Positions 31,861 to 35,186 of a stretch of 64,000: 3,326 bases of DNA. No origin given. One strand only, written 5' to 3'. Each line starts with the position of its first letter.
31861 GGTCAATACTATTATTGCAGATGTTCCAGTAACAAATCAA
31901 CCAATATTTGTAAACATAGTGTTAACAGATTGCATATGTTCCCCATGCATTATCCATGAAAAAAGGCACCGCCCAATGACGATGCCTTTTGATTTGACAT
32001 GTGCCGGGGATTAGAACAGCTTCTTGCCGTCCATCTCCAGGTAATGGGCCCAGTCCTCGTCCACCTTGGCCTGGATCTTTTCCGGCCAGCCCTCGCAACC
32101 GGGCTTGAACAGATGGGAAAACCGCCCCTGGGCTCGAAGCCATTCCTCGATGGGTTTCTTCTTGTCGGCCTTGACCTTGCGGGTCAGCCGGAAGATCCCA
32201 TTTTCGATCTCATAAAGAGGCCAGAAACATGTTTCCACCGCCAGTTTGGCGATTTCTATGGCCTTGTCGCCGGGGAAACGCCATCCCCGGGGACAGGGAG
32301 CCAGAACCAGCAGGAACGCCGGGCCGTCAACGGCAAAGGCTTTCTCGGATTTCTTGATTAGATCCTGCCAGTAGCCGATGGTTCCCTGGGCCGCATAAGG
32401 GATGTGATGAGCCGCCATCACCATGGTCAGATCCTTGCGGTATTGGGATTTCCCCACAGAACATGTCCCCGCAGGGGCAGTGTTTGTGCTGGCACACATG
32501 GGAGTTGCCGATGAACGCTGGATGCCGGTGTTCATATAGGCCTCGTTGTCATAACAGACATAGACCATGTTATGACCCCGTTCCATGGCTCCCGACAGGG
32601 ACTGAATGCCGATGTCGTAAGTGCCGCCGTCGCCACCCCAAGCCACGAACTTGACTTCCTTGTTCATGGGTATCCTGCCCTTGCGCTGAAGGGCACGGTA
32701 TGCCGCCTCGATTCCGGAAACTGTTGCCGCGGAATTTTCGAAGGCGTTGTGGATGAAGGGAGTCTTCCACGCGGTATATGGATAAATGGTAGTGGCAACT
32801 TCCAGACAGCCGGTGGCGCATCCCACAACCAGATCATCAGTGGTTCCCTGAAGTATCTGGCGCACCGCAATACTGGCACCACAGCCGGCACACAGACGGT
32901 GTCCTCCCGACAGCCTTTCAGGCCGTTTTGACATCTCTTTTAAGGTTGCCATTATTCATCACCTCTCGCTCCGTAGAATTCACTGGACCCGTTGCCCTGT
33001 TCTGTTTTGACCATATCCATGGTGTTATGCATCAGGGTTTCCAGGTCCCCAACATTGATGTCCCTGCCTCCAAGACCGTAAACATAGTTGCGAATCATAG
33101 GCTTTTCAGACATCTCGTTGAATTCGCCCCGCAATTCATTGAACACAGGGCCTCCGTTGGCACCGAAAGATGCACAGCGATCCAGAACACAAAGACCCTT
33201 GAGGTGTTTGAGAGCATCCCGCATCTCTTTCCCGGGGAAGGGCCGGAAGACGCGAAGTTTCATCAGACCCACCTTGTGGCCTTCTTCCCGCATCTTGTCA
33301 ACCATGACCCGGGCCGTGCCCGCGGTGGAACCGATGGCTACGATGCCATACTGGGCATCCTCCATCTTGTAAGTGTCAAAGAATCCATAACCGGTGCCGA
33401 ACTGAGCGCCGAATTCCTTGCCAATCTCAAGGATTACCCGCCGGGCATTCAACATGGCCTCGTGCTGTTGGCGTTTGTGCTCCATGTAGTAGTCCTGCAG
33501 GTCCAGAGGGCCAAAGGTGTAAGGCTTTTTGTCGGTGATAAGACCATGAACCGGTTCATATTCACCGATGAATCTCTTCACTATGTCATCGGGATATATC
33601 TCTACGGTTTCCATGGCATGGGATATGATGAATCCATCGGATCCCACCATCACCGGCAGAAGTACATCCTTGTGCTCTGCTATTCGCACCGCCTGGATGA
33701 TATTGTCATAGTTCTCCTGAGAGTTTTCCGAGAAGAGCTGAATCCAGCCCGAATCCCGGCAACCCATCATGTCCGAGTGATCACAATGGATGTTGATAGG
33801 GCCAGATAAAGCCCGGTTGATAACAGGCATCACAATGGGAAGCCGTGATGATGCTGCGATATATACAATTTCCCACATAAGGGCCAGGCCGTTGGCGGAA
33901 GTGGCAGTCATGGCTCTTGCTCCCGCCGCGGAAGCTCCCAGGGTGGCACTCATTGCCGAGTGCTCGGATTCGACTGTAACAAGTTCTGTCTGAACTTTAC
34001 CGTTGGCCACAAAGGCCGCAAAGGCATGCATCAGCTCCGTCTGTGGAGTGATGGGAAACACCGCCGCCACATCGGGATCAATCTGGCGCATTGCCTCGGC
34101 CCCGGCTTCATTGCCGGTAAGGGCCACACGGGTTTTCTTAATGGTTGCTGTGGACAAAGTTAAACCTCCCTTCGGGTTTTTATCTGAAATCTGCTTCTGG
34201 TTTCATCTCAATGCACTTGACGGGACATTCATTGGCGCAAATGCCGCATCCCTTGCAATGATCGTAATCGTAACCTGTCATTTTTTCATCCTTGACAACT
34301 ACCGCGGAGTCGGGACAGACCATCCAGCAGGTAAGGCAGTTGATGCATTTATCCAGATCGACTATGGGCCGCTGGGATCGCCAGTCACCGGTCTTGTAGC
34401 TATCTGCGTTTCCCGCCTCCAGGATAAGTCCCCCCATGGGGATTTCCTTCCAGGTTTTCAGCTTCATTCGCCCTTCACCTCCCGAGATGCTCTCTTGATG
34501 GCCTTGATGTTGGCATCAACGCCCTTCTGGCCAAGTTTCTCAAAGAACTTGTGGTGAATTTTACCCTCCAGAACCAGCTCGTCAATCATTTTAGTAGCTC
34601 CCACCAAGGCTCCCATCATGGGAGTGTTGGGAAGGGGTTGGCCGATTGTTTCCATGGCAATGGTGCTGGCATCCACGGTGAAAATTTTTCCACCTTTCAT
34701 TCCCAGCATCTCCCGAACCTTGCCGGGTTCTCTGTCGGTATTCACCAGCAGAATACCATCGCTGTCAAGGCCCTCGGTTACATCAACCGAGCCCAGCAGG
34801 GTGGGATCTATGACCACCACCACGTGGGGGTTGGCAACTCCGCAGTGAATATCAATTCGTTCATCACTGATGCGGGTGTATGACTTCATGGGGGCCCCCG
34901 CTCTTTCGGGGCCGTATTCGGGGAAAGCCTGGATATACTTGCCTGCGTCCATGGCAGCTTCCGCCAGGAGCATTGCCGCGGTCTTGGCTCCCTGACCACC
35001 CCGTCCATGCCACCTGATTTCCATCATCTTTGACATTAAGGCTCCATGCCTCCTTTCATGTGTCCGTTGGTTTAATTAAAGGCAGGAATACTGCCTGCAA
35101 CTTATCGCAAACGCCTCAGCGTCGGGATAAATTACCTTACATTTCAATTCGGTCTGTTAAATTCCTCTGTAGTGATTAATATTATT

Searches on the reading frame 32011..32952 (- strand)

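Call 71: search_protein_families(library=pfam, max_evalue=0.000001, proteins=[window:32011-32952:-])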
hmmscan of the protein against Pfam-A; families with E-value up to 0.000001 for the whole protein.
window:32011-32952:- (313 aa): 1 family
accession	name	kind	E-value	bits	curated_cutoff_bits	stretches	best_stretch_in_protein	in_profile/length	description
PF02775.26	TPP_enzyme_C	-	1.6e-17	64.2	21.9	1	46-214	5-149/151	Thiamine pyrophosphate enzyme, C-terminal TPP binding domain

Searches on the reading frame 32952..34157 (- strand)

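Call 71: search_protein_families(library=pfam, max_evalue=0.000001, proteins=[window:32952-34157:-])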
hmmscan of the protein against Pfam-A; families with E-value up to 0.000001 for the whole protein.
window:32952-34157:- (401 aa): 2 families
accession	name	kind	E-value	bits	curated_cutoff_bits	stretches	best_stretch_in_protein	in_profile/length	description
PF01855.24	POR_N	-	3.2e-76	256.5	27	1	21-245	1-229/231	Pyruvate flavodoxin/ferredoxin oxidoreductase, thiamine diP-bdg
PF17147.9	PFOR_II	-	6.6e-28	97.5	27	1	268-371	1-101/102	Pyruvate:ferredoxin oxidoreductase core domain II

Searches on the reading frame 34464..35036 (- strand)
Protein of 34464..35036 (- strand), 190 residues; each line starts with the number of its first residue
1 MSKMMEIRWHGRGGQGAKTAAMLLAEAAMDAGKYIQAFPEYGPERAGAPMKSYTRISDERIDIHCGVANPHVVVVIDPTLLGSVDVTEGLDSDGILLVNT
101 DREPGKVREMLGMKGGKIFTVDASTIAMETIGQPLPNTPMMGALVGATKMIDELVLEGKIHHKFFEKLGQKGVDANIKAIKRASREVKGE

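Call 71: search_protein_families(library=pfam, max_evalue=0.000001, proteins=[window:34464-35036:-])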
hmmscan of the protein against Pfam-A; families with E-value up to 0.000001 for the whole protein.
window:34464-35036:- (190 aa): 1 family
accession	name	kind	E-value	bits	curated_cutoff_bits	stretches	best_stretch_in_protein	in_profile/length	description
PF01558.24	POR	-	2e-38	132.7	27.4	1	13-183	1-171/173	Pyruvate ferredoxin/flavodoxin oxidoreductase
